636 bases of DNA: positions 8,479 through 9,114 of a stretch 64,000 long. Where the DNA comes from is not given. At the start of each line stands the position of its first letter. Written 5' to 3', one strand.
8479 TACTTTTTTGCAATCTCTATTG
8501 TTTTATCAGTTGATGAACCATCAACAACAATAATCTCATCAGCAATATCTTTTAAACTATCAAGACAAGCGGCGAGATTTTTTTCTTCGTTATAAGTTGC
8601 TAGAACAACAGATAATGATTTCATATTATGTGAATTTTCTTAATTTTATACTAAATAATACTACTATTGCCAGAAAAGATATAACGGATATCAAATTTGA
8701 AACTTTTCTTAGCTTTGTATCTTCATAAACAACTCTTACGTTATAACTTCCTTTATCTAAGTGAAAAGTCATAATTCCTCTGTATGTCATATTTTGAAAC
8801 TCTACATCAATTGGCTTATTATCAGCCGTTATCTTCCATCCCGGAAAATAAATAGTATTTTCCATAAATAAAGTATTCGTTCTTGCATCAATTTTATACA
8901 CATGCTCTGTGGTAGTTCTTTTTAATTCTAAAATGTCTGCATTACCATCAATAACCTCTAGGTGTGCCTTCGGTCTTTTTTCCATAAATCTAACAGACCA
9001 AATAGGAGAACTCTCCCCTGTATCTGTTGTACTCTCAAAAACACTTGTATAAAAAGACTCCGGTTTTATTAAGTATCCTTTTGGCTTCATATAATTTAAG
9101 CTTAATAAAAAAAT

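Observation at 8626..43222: Two YfhO-type families share a C-terminal YYPGW beta-sandwich but differ in N-terminal cores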

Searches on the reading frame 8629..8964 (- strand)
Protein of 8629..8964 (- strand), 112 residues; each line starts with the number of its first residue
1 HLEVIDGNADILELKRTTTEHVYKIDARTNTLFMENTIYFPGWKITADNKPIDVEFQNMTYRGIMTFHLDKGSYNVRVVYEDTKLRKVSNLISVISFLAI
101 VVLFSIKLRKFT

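Call 11: search_protein_families(library=pfam, proteins=[window:8629-8964:-], max_evalue=10)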
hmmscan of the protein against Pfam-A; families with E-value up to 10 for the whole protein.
seq(112 aa): 2 families
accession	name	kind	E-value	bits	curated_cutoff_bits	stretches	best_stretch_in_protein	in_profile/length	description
PF09586.16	YfhO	-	0.0019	17.1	28.5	1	16-81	761-824/835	Bacterial membrane protein YfhO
PF18539.7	DUF5625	-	0.01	16.6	26.9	1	22-100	63-129/131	Domain of unknown function (DUF5625)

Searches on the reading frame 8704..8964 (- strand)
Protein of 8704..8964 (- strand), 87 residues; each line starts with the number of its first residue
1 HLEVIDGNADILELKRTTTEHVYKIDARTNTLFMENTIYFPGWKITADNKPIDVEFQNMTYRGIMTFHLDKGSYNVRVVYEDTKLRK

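Call 19: find_homologous_proteins(query=A1, max_evalue=0.001)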
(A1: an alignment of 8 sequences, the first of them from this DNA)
Query A1 (8 sequences) (87 aa, profile of the alignment): 81 proteins with E <= 0.001 among 331 candidates.
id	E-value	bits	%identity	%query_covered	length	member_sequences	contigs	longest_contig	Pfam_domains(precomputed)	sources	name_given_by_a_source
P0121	1.6e-22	97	26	98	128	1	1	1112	PF09586.17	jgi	jgi:uncharacterized membrane protein YfhO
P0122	9.1e-20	88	32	94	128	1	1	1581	PF09586.17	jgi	jgi:uncharacterized membrane protein YfhO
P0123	2.2e-19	87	35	59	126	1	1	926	PF09586.17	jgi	jgi:hypothetical protein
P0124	8.2e-19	85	29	52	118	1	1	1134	PF09586.17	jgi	jgi:uncharacterized membrane protein YfhO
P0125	2.4e-18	83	31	59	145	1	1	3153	PF09586.17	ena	-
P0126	4.3e-18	83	26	87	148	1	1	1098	PF09586.17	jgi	jgi:uncharacterized membrane protein YfhO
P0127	4.5e-18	82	25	55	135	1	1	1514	PF09586.17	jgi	-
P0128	4.7e-17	79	30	74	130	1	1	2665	PF09586.17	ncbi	-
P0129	7.3e-17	79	48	99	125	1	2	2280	-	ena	-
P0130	8.6e-17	78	26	99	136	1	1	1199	-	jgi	jgi:hypothetical protein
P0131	1.8e-16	77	33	66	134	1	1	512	PF09586.17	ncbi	-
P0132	2.2e-16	77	49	99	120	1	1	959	-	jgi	jgi:hypothetical protein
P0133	1.1e-15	75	24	72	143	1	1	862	PF09586.17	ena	-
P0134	1.2e-15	75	22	75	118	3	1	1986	PF09586.17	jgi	jgi:uncharacterized membrane protein YfhO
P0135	2.3e-15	74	20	59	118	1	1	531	PF09586.17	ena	-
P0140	1.7e-14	71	48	99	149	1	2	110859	-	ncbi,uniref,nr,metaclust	ncbi:hypothetical protein A2Z00_02535 [Candidatus Gottesmanbacteria bacterium RBG_13_45_10]|uniref:Y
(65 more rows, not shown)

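Call 37: search_protein_representatives(alignment_id=A1)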
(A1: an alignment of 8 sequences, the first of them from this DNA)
Query: 8 sequences, 85 profile positions. Proteins with E-value up to 0.001 (for the whole library): 33184; up to 1e-10: 3971; up to 1e-30: 3. The best 150 are listed.
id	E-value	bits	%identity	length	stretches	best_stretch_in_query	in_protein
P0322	5.6e-53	192.7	-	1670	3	3-84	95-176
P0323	2.2e-46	171.6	-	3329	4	2-84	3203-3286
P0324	3.3e-33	129.3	-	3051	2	10-83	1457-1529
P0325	1.3e-24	101.8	-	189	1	1-84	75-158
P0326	8.6e-24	99.2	-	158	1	2-84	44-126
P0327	2.0e-23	98.0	-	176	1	2-84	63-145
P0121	5.2e-23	96.6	-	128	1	1-84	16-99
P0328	1.4e-22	95.3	-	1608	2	9-83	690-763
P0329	3.6e-22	94.0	-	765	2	3-85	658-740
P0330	5.2e-22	93.5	-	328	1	1-84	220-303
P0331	6.6e-22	93.1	-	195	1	1-84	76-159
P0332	6.8e-22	93.1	-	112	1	5-84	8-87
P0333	8.3e-22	92.8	-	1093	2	6-84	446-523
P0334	8.6e-22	92.7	-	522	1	1-84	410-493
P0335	1.4e-21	92.1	-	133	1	1-84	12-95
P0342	6.3e-21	90.0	-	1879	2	1-82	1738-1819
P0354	9.5e-20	86.2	-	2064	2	2-84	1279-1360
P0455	3.5e-17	78.0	-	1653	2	12-80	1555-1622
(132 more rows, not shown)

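Call 40: search_protein_families(library=pfam, proteins=[P0342, P0354, P0455, P0323], max_evalue=0.001)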
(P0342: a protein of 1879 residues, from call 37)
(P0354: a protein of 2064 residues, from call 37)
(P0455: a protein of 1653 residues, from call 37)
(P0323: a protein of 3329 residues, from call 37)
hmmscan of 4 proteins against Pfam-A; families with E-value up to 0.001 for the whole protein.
P0342 (1879 aa): 3 families
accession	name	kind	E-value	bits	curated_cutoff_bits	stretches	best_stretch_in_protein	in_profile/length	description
PF10131.15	PTPS_related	-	1.4e-07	30.9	26.4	1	1365-1682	1-298/621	6-pyruvoyl-tetrahydropterin synthase related domain; membrane protein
PF13231.12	PMT_2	-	3.3e-06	27.8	26.1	1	1368-1528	2-155/160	Dolichyl-phosphate-mannose-protein mannosyltransferase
PF09586.16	YfhO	-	8.8e-05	21.5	28.5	0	642-709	758-826/835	Bacterial membrane protein YfhO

P0354 (2064 aa): 1 family
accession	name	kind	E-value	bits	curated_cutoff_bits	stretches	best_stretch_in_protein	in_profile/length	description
PF09586.16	YfhO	-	3e-07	29.7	28.5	2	1315-1354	784-823/835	Bacterial membrane protein YfhO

P0455 (1653 aa): 1 family
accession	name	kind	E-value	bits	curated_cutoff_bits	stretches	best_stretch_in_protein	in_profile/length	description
PF09586.16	YfhO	-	1.1e-12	47.7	28.5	2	1528-1628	730-831/835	Bacterial membrane protein YfhO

P0323 (3329 aa): 3 families
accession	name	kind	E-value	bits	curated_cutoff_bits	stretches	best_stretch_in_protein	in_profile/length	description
PF09586.16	YfhO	-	5.9e-22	78.3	28.5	2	1446-1513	764-832/835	Bacterial membrane protein YfhO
PF10131.15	PTPS_related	-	1.5e-15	57.2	26.4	2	1712-2028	4-305/621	6-pyruvoyl-tetrahydropterin synthase related domain; membrane protein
PF13231.12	PMT_2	-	1.5e-06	28.9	26.1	1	2832-2990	3-154/160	Dolichyl-phosphate-mannose-protein mannosyltransferase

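Call 49: find_encoding_contigs(protein=P0140, flank=5000, max_places=2)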
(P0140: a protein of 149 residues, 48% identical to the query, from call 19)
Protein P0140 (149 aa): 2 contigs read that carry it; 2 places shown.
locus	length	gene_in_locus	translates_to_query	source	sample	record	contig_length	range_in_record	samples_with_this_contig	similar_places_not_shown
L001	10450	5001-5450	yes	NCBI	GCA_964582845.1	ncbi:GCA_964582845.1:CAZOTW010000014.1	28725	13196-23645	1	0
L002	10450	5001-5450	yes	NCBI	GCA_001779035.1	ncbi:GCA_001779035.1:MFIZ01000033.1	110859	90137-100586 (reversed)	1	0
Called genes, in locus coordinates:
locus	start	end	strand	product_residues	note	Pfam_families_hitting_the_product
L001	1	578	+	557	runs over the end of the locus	PF02366:PMT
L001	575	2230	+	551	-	PF13231:PMT_2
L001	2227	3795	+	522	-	PF13231:PMT_2 (weak)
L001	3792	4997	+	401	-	PF10131:PTPS_related (weak)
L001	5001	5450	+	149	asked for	-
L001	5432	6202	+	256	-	PF00535:Glycos_transf_2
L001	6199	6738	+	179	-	-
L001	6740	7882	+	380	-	PF26314:MptA_B_family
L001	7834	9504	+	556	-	PF10131:PTPS_related (weak)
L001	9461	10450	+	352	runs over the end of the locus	PF13439:Glyco_transf_4, PF20706:GT4-conflict, PF00534:Glycos_transf_1, PF13692:Glyco_trans_1_4, PF13524:Glyco_trans_1_2 (weak)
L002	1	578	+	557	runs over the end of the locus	PF02366:PMT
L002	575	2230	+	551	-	PF13231:PMT_2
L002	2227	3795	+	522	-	PF13231:PMT_2 (weak)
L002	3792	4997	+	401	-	PF10131:PTPS_related (weak)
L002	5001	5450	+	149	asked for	-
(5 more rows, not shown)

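Call 63: search_solved_structures(query=A1, max_evalue=10)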
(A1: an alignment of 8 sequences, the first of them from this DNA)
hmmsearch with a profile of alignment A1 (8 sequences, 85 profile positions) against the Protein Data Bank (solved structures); distinct sequences matched with E-value up to 10: 4.
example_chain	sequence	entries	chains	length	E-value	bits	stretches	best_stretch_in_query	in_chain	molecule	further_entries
9k1u_D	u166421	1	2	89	0.078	15.9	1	39-80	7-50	Serine/threonine protein kinase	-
1l1n_A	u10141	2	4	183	0.28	14.2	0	12-54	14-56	Genome polyprotein: Picornain 3C | Protease 3C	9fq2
4dcd_A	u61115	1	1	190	0.31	14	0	12-54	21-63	Genome polyprotein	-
2c21_A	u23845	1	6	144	0.99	12.4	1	49-81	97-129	TRYPANOTHIONE-DEPENDENT GLYOXALASE I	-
